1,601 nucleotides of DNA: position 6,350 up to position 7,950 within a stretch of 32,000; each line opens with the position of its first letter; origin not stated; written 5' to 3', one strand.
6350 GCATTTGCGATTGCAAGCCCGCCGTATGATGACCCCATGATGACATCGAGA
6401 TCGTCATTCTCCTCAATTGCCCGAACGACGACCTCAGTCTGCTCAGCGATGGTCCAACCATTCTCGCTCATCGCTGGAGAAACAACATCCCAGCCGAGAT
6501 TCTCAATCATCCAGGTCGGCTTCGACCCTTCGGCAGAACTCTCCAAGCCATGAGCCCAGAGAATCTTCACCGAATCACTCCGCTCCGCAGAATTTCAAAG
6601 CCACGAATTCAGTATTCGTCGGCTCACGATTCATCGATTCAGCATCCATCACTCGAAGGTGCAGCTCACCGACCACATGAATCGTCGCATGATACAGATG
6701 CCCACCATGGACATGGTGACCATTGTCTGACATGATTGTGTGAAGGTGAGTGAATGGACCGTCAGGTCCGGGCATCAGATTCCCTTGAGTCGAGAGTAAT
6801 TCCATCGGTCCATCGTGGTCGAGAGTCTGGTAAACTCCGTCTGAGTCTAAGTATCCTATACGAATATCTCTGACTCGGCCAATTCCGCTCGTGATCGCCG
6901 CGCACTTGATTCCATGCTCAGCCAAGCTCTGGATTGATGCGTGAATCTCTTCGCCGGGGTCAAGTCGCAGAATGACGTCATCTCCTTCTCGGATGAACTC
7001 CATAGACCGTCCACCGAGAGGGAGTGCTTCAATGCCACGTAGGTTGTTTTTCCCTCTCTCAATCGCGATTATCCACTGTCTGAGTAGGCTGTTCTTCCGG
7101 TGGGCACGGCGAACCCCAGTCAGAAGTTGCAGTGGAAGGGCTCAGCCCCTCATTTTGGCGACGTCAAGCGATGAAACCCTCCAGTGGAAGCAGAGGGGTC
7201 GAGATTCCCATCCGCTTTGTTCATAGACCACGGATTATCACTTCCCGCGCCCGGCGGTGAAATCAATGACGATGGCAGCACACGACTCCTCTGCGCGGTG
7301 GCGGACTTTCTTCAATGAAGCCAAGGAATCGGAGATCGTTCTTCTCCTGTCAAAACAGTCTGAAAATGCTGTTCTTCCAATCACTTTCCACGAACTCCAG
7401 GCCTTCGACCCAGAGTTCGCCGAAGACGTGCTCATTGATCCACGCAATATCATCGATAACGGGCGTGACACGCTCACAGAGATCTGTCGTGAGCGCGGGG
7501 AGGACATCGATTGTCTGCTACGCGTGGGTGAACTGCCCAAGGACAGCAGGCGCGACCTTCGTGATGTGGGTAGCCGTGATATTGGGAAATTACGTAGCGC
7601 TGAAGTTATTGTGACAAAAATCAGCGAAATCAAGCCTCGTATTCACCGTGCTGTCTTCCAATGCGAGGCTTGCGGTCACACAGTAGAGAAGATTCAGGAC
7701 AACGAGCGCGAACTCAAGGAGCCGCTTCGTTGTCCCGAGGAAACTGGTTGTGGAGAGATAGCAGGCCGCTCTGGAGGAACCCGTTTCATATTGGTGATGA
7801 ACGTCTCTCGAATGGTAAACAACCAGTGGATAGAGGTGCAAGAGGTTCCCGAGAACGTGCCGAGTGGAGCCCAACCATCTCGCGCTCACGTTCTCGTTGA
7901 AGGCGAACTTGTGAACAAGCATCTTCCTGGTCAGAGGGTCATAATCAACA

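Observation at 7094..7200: ORB-like (origin recognition box-like) elements immediately upstream of mcm: a candidate replication origin or Orc1/Cdc6 operator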

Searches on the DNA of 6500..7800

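Call 56: search_rna_families(source=window, start=6500, end=7800, threshold=evalue, max_evalue=1)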
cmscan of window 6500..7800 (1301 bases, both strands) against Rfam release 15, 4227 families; matches with E-value up to 1: 0.
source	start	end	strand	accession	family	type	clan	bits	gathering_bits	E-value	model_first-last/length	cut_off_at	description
